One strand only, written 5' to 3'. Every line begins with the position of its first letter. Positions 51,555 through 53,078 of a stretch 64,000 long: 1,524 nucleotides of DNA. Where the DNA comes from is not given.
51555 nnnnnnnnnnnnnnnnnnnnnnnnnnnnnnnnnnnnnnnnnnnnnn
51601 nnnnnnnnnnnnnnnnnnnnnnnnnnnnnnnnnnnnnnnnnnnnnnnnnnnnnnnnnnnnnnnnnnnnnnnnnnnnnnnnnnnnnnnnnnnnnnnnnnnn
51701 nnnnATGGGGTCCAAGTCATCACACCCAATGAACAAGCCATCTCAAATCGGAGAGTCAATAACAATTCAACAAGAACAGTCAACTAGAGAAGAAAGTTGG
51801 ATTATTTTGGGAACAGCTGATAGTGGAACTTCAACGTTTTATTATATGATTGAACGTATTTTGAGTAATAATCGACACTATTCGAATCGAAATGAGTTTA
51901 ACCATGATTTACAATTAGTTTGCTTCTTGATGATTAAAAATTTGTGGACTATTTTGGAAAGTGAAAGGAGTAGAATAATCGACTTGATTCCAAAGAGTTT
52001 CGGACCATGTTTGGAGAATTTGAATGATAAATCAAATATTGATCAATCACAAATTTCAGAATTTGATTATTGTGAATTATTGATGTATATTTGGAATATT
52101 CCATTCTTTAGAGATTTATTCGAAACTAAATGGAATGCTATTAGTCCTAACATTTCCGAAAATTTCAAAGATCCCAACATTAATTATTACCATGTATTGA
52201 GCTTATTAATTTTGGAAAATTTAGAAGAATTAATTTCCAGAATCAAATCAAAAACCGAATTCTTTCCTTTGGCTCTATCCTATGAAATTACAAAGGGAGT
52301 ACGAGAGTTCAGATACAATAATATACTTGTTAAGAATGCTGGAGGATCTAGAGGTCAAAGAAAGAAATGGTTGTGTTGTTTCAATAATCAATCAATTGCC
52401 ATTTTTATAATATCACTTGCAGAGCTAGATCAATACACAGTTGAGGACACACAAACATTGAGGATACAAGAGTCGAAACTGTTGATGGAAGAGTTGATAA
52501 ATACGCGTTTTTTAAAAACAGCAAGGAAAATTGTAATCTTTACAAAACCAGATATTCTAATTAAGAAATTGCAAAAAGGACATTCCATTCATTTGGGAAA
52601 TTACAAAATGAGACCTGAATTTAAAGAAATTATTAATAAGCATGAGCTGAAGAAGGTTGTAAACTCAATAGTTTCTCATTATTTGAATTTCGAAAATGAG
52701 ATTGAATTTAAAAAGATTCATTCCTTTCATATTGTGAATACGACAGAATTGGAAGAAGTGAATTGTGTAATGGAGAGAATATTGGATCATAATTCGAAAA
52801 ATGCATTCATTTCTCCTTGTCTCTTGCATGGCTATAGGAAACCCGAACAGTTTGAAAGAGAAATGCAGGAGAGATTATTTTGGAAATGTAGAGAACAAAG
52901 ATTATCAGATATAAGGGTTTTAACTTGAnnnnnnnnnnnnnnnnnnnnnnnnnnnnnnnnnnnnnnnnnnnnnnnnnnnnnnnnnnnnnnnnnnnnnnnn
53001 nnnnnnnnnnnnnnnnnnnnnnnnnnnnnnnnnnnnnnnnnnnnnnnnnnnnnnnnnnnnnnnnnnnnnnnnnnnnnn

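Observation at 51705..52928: G-alpha-like protein missing every GTP-binding and catalytic residue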

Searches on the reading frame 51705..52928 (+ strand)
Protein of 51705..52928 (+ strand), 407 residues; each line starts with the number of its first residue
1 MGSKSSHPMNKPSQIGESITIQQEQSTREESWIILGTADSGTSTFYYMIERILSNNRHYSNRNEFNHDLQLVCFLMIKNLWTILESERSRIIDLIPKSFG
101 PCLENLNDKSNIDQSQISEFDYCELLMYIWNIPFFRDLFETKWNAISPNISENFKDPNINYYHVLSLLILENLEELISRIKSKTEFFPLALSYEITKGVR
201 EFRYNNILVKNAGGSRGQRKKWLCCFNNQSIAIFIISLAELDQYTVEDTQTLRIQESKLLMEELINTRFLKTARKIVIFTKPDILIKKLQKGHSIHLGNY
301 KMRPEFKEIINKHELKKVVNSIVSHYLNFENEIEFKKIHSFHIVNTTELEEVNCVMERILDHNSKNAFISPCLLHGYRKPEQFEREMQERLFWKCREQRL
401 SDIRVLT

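Call 4: search_protein_families(library=pfam, proteins=[window:51705-52928:+], max_evalue=0.01)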
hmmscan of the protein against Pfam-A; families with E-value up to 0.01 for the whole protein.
window:51705-52928:+ (407 aa): 2 families
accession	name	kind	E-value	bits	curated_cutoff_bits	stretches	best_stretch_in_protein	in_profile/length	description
PF00503.26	G-alpha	-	3.2e-46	158.5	48.8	1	11-361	3-331/333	G-protein alpha subunit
PF00025.27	Arf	-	0.0016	18.4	22.3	0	209-285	62-128/174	ADP-ribosylation factor family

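Call 5: search_solved_structures(query=window:51705-52925:+, max_evalue=0.01, show_alignments=2)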
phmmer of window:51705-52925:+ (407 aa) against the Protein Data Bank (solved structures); distinct sequences matched with E-value up to 0.01: 352 (the best 60 are shown).
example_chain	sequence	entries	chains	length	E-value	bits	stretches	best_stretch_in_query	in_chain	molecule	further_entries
8jpb_Q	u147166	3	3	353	1.7e-17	66.7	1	13-296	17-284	Guanine nucleotide-binding protein G(q) subunit alpha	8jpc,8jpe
2bcj_Q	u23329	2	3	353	1.7e-17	66.7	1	13-296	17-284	Guanine nucleotide-binding protein G(i) subunit alpha-1, Guanine nucleotide-binding protei | Guanine nucleotide-binding protein G(i) subunit alpha-1,Guanine nuc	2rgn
3ah8_A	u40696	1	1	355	1.7e-17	66.7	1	13-296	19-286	Guanine nucleotide-binding protein G(i) subunit alpha-1/Guanine nucleotide-binding protein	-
7xow_A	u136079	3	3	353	4.2e-17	65.5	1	13-296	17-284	Guanine nucleotide-binding protein G(q) subunit alpha | Guanine nucleotide-binding protein G(q)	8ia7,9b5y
8iys_A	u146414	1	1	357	4.9e-17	65.2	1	13-295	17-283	Guanine nucleotide-binding protein G(q) subunit alpha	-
7w3z_B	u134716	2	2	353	7.5e-17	64.6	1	13-296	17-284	Guanine nucleotide-binding protein G(q) subunit alpha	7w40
7f8w_A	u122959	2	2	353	9.7e-17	64.2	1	14-296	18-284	Guanine nucleotide-binding protein G(q) subunit alpha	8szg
8zjd_A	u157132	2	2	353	1.1e-16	64.1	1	13-296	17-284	Guanine nucleotide-binding protein G(i) subunit alpha-1,Guanine nucleotide-binding protein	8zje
9vaw_A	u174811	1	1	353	1.3e-16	63.8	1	18-295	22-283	Guanine nucleotide-binding protein G(q) subunit alpha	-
24xb_E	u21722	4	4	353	1.3e-16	63.8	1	19-295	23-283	Guanine nucleotide-binding protein G(q) subunit alpha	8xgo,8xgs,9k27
4gnk_A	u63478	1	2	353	1.4e-16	63.7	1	21-295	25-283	Guanine nucleotide-binding protein G(q) subunit alpha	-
8uqn_A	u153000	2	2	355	1.5e-16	63.7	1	21-295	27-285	Guanine nucleotide-binding protein G(q) subunit alpha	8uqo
6vu5_B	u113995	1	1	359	1.5e-16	63.6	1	21-295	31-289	Guanine nucleotide-binding protein G(q) subunit alpha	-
4qj3_A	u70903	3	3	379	1.9e-16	63.3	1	21-295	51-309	Guanine nucleotide-binding protein G(q) subunit alpha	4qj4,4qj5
7ezm_A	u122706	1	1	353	2.6e-16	62.8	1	13-296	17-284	fusion protein of Guanine nucleotide-binding protein G(i) subunit alpha-1 and Guanine nucl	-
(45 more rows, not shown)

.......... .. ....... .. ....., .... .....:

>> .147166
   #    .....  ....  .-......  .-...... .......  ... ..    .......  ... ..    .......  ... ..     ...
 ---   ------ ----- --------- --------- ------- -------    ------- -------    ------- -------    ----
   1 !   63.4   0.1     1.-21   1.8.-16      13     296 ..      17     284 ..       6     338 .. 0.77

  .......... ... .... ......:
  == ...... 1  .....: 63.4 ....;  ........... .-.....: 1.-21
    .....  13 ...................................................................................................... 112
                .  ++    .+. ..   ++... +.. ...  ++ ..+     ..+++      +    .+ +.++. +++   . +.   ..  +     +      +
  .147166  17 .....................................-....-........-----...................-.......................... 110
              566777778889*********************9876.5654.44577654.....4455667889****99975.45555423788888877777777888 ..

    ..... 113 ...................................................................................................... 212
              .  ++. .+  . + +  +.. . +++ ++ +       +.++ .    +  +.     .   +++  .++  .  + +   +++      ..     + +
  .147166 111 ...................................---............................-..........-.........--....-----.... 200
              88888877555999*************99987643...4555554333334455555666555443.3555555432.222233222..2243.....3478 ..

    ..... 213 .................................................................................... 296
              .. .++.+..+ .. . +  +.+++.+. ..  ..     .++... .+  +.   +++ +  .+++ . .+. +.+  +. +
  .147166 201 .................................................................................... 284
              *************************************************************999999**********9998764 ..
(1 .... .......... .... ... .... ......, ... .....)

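Call 6: find_homologous_proteins(query=window:51705-52925:+, max_evalue=0.00001)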
Query window:51705-52925:+ (407 aa): 3 proteins with E <= 0.00001 among 2286 candidates.
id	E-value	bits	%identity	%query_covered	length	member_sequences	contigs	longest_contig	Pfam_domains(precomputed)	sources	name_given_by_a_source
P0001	6.2e-271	916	100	100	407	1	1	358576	PF00503.27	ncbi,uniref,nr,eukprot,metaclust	ncbi:predicted protein [Naegleria gruberi]|uniref:Predicted protein n=1 Tax=Naegleria gruberi TaxID=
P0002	6.2e-211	718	80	100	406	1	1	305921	PF00503.27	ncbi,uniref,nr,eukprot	ncbi:predicted protein [Naegleria gruberi]|uniref:Predicted protein n=1 Tax=Naegleria gruberi TaxID=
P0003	9.0e-58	214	41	73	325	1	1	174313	PF00503.27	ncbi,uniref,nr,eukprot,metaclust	ncbi:predicted protein [Naegleria gruberi]|uniref:Predicted protein n=1 Tax=Naegleria gruberi TaxID=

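Call 11: find_encoding_contigs(protein=P0002, flank=6000, max_places=3)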
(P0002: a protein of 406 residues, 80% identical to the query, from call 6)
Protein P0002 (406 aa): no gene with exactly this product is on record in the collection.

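Call 13: find_encoding_contigs(protein=P0001, flank=3000, max_places=3)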
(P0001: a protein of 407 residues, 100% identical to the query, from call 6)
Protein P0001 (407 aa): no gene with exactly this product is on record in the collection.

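Call 14: find_encoding_contigs(protein=P0003, flank=3000, max_places=3)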
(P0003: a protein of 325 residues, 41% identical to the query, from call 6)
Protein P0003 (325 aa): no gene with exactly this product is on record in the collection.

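Call 23: search_protein_representatives(protein=P0001)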
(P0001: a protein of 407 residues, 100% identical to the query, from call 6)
Query: 407 residues. Proteins with E-value up to 0.001 (for the whole library): 2648; up to 1e-10: 113; up to 1e-30: 3. The best 150 are listed.
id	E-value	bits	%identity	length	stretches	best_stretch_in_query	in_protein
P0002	2.0e-211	718.4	82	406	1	1-406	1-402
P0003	2.8e-58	214.2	44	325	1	1-300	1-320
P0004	1.4e-46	175.7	36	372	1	20-404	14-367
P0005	1.2e-28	116.7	40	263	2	167-374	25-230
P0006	1.0e-20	90.6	36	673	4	203-293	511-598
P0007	5.8e-19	84.8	31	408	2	167-375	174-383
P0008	6.7e-19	84.6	29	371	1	171-387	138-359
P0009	7.2e-19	84.5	33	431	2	199-387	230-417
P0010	9.5e-18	80.8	35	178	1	197-360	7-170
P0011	3.4e-17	79.0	36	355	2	199-296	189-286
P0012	1.0e-16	77.4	26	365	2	102-375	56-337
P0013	3.7e-16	75.5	28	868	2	191-314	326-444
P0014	6.4e-15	71.5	29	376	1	33-297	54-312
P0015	2.4e-14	69.6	30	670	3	209-317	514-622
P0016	3.0e-14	69.3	28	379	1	9-366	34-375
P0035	1.8e-12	63.4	39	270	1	192-296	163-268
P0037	2.1e-12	63.2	38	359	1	202-378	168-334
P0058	1.2e-11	60.7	30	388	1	168-373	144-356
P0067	2.5e-11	59.7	28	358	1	25-376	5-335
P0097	5.5e-11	58.5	31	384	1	171-375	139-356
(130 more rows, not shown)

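Call 26: list_cluster_members(proteins=[P0004, P0005, P0007, P0008, P0009, P0012, P0006, P0010, P0011, P0014])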
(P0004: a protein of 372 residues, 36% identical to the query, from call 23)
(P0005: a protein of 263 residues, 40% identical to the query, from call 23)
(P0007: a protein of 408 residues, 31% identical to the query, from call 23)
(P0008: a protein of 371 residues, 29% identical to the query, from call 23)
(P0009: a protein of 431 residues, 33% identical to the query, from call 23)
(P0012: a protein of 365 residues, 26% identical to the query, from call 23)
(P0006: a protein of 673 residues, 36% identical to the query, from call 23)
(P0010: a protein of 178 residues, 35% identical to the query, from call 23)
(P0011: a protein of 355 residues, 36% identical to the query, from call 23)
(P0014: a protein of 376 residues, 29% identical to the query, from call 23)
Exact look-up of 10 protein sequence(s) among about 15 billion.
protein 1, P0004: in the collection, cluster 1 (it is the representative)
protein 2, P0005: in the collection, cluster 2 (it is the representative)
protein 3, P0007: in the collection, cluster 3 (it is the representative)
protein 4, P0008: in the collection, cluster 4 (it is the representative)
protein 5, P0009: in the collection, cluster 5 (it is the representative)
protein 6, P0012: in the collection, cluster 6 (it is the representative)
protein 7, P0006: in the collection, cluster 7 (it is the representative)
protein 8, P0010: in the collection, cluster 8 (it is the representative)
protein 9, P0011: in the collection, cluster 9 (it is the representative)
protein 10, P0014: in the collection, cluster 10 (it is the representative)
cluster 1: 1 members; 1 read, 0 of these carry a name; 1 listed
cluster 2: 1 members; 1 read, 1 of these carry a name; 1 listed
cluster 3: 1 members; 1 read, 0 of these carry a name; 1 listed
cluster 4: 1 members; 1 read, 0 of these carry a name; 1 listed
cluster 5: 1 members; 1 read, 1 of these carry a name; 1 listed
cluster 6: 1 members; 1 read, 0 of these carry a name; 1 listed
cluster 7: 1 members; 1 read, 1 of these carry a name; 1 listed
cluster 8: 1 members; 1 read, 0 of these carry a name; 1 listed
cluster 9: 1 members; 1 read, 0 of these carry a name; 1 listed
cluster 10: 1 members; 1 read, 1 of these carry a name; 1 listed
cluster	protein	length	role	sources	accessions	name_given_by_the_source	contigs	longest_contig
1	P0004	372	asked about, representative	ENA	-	-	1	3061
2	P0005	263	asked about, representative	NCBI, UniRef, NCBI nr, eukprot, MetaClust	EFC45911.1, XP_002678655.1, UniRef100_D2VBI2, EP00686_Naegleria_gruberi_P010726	predicted protein [Naegleria gruberi] | Predicted protein n=1 Tax=Naegleria gruberi TaxID=5762 RepID=D2VBI2_NAEGR | uncharacterized protein NAEGRDRAFT_66226 [Naegleria gruberi]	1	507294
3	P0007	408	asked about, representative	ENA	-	-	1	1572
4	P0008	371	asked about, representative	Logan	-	-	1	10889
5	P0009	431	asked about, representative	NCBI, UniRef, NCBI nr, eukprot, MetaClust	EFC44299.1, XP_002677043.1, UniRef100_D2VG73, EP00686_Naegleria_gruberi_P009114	predicted protein [Naegleria gruberi] | Predicted protein n=1 Tax=Naegleria gruberi TaxID=5762 RepID=D2VG73_NAEGR | uncharacterized protein NAEGRDRAFT_49275 [Naegleria gruberi]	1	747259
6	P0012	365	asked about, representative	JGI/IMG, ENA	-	-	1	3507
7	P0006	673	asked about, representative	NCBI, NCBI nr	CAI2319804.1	unnamed protein product [Caenorhabditis sp. 36 PRJEB53466]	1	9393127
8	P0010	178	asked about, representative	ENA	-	-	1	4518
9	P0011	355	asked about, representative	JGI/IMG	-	-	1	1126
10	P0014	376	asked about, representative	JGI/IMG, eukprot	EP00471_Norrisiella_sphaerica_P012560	CAMPEP_0184493088 /NCGR_PEP_ID=MMETSP0113_2-20130426/25071_1 /TAXON_ID=91329 ...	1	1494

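Call 29: find_homologous_proteins(query=A2, max_evalue=1e-10)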
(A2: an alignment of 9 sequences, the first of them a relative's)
Query A2 (9 sequences) (407 aa, profile of the alignment): 14 proteins with E <= 1e-10 among 8000 candidates.
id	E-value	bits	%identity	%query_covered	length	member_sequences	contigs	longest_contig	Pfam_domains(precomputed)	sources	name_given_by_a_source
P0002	6.4e-148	511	80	100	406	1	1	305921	PF00503.27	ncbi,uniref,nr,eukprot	ncbi:predicted protein [Naegleria gruberi]|uniref:Predicted protein n=1 Tax=Naegleria gruberi TaxID=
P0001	6.6e-145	501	100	100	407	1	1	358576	PF00503.27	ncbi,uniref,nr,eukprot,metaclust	ncbi:predicted protein [Naegleria gruberi]|uniref:Predicted protein n=1 Tax=Naegleria gruberi TaxID=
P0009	2.3e-116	407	34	42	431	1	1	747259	PF00025.28,PF00503.27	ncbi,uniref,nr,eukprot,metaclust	ncbi:predicted protein [Naegleria gruberi]|uniref:Predicted protein n=1 Tax=Naegleria gruberi TaxID=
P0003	4.6e-90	321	41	73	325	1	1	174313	PF00503.27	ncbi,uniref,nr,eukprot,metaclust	ncbi:predicted protein [Naegleria gruberi]|uniref:Predicted protein n=1 Tax=Naegleria gruberi TaxID=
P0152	2.2e-31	127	21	89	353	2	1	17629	PF00025.28,PF00503.27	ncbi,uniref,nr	ncbi:Guanine nucleotide-binding protein subunit alpha [Smittium culicis]|uniref:Guanine nucleotide-b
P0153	3.0e-30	124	24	63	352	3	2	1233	PF00025.28,PF00503.27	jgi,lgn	-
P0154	4.1e-30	123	35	20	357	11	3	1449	PF00025.28,PF00503.27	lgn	-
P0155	4.8e-26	110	28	37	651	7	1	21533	PF00025.28,PF00503.27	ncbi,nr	ncbi:15472_t:CDS:2 [Entrophospora sp. SA101]|nr:15472_t:CDS:2 [Entrophospora sp. SA101]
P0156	2.0e-23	101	30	37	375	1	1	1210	PF00025.28,PF00503.27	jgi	-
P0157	1.2e-22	99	28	28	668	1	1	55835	PF00025.28,PF00503.27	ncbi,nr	ncbi:guanine nucleotide-binding protein subunit alpha [Xylographa trunciseda]|nr:guanine nucleotide-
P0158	2.7e-22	97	24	25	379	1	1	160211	PF01926.30,PF00025.28,PF08477.20,PF00503.27,PF13555.13,PF05621.18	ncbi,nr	ncbi:hypothetical protein HDV04_001854 [Boothiomyces sp. JEL0838]|nr:hypothetical protein HDV04_0018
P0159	6.3e-18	83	27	24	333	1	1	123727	PF00025.28,PF08477.20,PF00503.27,PF00009.34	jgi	jgi:GTPase SAR1 family protein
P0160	3.3e-16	77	25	38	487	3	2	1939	PF00025.28,PF00503.27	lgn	-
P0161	4.3e-14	71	23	66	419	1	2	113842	PF00025.28,PF00503.27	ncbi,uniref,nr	ncbi:Guanine nucleotide-binding protein G(t) subunit alpha-2 [Clydaea vesicula]|uniref:Guanine nucle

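Call 35: find_encoding_contigs(protein=P0008, flank=6000, max_places=2)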
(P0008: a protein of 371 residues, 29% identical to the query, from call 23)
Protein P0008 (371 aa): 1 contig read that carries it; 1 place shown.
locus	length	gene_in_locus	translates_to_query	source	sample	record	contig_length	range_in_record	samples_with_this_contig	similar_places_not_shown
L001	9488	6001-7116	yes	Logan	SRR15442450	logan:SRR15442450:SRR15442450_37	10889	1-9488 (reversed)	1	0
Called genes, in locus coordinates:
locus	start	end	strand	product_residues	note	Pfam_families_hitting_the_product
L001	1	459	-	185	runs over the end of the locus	PF01545:Cation_efflux (weak)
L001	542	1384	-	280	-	PF01545:Cation_efflux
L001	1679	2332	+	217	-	PF12799:LRR_4 (faint), PF13516:LRR_6 (faint)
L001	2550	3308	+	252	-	PF10584:Proteasome_A_N, PF00227:Proteasome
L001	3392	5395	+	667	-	-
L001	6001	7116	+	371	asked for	PF00503:G-alpha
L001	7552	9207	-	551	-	-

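Call 36: find_encoding_contigs(protein=P0004, flank=3000, max_places=2)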
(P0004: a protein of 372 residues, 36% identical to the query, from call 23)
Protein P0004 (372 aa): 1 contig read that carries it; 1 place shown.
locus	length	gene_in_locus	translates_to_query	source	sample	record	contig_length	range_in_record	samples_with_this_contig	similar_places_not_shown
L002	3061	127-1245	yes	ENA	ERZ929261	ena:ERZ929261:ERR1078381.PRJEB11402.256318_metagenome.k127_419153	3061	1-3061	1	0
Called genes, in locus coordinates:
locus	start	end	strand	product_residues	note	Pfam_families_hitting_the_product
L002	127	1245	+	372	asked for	PF00025:Arf (faint), PF00503:G-alpha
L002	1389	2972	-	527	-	PF02515:CoA_transf_3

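Call 40: predict_structure(alignment_id=A2)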
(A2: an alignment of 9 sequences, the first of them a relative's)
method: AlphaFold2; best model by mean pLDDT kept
length: 407 residues; sequences in the alignment: 9
mean_pLDDT: 76.9   pTM: 0.78
mean pLDDT of the five models: 76.9, 76.0, 74.2, 73.9, 73.4
residues with pLDDT >= 90: 111; 70-90: 177; 50-70: 74; < 50: 45
segments of 3 or more residues with pLDDT < 50: 1-26, 148-154, 331-333, 377-379, 405-407
pLDDT, mean of each block of 10 residues (from residue 1): 36 32 51 88 92 88 90 89 84 89 73 66 92 87 64 53 74 91 88 74 91 79 82 90 65 80 83 91 88 69 86 88 80 66 93 92 85 66 57 60 49
secondary structure, 60 per line:
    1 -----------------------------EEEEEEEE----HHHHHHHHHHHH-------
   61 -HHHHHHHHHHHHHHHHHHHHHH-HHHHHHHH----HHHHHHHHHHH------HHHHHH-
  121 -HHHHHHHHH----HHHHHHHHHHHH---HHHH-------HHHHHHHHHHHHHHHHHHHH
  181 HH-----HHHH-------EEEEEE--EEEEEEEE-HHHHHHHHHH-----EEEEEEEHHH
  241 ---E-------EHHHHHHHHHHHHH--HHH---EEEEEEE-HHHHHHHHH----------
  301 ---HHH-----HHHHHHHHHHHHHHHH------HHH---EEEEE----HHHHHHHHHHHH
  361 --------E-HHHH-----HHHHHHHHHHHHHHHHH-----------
elements in order: E30-37 H42-53 H62-83 H85-92 H97-107 H114-119 H122-130 H135-146 H150-153 H161-182 H188-191 E199-204 E207-214 H216-225 E231-237 H253-265 E274-280 H282-290 H312-327 E340-344 H349-360 H371-374 H380-396

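Call 44: fold_search(model_id=the predicted structure, library=pdb)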
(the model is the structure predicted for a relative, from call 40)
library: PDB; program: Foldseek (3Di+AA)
matches with E <= 10: 1479; with E <= 0.001: 926
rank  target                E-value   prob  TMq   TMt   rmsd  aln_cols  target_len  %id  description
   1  1tag                  1.6e-13  1.00  0.50  0.62   8.6       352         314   22  STRUCTURAL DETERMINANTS FOR ACTIVATION OF THE ALPHA-SUBUNIT OF A HETEROTRIMERIC G PROTEIN (released 1995-02-07)
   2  4gnk_C                1.8e-13  1.00  0.52  0.64   7.7       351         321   18  Crystal structure of Galphaq in complex with full-length human PLCbeta3 (released 2013-02-06)
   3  4gnk_A                3.9e-13  1.00  0.52  0.61   8.0       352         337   19  Crystal structure of Galphaq in complex with full-length human PLCbeta3 (released 2013-02-06)
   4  1cjk_C                7.4e-13  1.00  0.47  0.57  10.5       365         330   19  COMPLEX OF GS-ALPHA WITH THE CATALYTIC DOMAINS OF MAMMALIAN ADENYLYL CYCLASE: COMPLEX WITH ADENOSINE 5'-(ALPHA THIO)-T (released 1999-08-31)
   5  8buz_B                8.2e-13  1.00  0.45  0.54   9.8       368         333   18  Structure of Adenylyl cyclase 8 bound to stimulatory G-protein, Ca2+/Calmodulin, Forskolin and MANT-GTP (released 2023-12-13)
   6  8uqn_A                1.1e-12  1.00  0.55  0.69   6.8       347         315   20  PLCb3-Gaq complex on membranes (released 2023-12-06)
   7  1shz_A                1.2e-12  1.00  0.51  0.62   8.1       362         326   19  Crystal Structure of the p115RhoGEF rgRGS Domain in A Complex with Galpha(13):Galpha(i1) Chimera (released 2005-01-18)
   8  4qj4_A                1.2e-12  1.00  0.50  0.63   9.2       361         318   20  Structure of a fragment of human phospholipase C-beta3 delta472-569, bound to IP3 and in complex with Galphaq (released 2014-10-22)
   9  3ab3_C                1.3e-12  1.00  0.54  0.68   6.4       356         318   19  Crystal structure of p115RhoGEF RGS domain in complex with G alpha 13 (released 2010-12-29)
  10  3qe0_B                1.6e-12  1.00  0.52  0.65   7.3       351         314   18  A Galpha-i1 P-loop mutation prevents transition to the activated state (released 2012-01-25)
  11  5do9_A                1.9e-12  1.00  0.54  0.67   6.8       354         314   18  Structure of regulator of G protein signaling 8 (RGS8) in complex with AlF4-activated Galpha-q (released 2016-01-20)
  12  3cx7_A                2.1e-12  1.00  0.52  0.65   6.8       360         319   19  Crystal Structure of PDZRhoGEF rgRGS Domain in a Complex with Galpha-13 Bound to GDP-AlF4 (released 2008-10-28)
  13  4qj3_A                2.1e-12  1.00  0.52  0.65   7.6       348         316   21  Structure of a fragment of human phospholipase C-beta3 delta472-559, in complex with Galphaq (released 2014-10-22)
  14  1cul_C                2.5e-12  1.00  0.45  0.55  10.6       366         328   18  COMPLEX OF GS-ALPHA WITH THE CATALYTIC DOMAINS OF MAMMALIAN ADENYLYL CYCLASE: COMPLEX WITH 2',5'-DIDEOXY-ADENOSINE 3'- (released 2001-01-10)
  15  3ab3_A                2.6e-12  1.00  0.52  0.64   7.8       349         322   18  Crystal structure of p115RhoGEF RGS domain in complex with G alpha 13 (released 2010-12-29)
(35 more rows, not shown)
